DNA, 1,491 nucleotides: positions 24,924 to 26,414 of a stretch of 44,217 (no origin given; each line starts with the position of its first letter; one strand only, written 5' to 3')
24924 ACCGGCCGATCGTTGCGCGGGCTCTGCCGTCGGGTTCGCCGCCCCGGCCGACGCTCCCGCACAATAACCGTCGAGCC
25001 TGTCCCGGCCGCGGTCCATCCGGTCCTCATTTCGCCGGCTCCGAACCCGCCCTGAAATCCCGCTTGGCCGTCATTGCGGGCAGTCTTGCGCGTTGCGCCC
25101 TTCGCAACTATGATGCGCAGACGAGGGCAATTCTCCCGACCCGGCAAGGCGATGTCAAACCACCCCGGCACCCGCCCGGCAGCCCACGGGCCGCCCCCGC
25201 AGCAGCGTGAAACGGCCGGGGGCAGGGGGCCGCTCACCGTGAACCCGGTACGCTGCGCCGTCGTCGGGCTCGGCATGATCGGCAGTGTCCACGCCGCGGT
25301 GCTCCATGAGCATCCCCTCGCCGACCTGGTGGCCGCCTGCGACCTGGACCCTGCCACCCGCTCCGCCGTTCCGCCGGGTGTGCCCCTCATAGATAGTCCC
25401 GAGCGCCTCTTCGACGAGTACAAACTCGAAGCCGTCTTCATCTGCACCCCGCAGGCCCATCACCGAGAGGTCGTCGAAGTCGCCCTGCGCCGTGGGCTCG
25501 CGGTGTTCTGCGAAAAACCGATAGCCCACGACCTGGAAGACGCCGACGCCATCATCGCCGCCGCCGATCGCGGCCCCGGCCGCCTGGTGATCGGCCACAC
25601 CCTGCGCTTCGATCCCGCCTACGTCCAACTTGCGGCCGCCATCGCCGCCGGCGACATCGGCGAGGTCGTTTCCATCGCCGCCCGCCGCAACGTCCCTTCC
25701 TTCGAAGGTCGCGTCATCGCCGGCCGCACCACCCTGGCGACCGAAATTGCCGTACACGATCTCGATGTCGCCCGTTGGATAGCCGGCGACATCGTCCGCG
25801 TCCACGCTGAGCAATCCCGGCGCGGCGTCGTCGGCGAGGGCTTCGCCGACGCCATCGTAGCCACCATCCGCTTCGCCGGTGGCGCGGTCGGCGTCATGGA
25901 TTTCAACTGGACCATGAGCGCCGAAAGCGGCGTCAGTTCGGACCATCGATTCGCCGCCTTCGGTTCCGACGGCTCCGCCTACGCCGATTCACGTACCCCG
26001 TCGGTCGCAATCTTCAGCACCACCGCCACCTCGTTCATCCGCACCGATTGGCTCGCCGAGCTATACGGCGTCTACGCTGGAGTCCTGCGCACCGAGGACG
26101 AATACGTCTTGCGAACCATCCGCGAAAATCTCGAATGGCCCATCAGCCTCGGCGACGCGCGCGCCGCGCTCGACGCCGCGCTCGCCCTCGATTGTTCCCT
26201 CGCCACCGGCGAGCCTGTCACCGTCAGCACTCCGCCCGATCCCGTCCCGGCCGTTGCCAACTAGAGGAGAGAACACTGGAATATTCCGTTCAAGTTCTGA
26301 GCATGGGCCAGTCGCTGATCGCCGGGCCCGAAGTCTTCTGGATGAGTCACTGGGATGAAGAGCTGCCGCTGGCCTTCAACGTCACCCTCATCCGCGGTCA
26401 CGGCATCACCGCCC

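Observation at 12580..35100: ~22.4 kb paralog-rich catabolic block: candidate undescribed lactone/lactam ring-opening and oxidative utilisation locus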

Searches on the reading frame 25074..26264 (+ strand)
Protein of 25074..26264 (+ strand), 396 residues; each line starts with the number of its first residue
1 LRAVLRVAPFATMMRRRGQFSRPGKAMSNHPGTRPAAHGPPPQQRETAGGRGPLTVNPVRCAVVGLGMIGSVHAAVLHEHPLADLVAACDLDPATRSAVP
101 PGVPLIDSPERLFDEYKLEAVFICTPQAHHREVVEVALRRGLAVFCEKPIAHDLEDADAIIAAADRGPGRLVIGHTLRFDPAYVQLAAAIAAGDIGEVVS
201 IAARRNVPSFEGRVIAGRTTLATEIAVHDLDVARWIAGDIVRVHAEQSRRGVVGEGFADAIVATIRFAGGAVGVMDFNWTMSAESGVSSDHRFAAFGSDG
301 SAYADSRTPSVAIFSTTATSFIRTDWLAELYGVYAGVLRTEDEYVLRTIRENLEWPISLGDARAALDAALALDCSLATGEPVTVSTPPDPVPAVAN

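Call 5: search_protein_families(library=pfam, proteins=[window:25074-26264:+], max_evalue=0.001)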
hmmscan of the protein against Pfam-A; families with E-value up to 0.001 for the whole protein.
window:25074-26264:+ (396 aa): 3 families
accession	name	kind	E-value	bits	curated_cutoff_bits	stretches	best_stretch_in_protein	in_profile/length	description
PF01408.29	GFO_IDH_MocA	-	2.4e-24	86.8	24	1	59-174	1-119/120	Oxidoreductase family, NAD-binding Rossmann fold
PF22725.1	GFO_IDH_MocA_C3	-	2.8e-16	60.1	27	1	183-302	1-123/124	GFO/IDH/MocA C-terminal domain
PF02894.22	GFO_IDH_MocA_C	-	6.6e-10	39.6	22.9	1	189-310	3-135/218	Oxidoreductase family, C-terminal alpha/beta domain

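Call 24: search_protein_families(library=ncbifam, proteins=[window:25074-26264:+], max_evalue=0.001)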
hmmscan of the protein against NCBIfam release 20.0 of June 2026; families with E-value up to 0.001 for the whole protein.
window:25074-26264:+ (396 aa): 9 families
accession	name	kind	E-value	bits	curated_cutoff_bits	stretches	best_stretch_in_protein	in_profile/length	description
TIGR04380.1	myo_inos_iolG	equivalog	1.9e-45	155.2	355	1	60-382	3-329/330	inositol 2-dehydrogenase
NF040723.1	UDP-GlcNAcDh_Arch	equivalog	1.6e-33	116.6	450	1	59-370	1-295/302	UDP-N-acetylglucosamine 3-dehydrogenase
NF052679.1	InsChiInosDhIolG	equivalog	7.6e-17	61.3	540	1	59-239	3-187/343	bifunctional inositol 2-dehydrogenase/D-chiro-inositol 1-dehydrogenase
NF041392.1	XylDh_Gfo6_Halo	equivalog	4.5e-15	55.3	350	1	118-205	83-170/350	D-xylose 1-dehydrogenase Gfo6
NF008607.0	PRK11579.1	subfamily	3.7e-12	45.9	330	1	59-202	5-149/346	oxidoreductase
NF052479.1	LevoglcsnDh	equivalog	6.9e-12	44.7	650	1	112-247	68-212/386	levoglucosan dehydrogenase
NF058563.1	BT_2159_fam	equivalog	3.6e-11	42.7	650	1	59-244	1-190/350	disaccharide 3-dehydrogenase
NF007574.0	PRK10206.1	equivalog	9.6e-08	31.4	352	1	110-203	58-151/345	oxidoreductase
NF058561.1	BT_2158_fam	equivalog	2e-07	30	750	1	63-208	38-187/487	glycoside 3-dehydrogenase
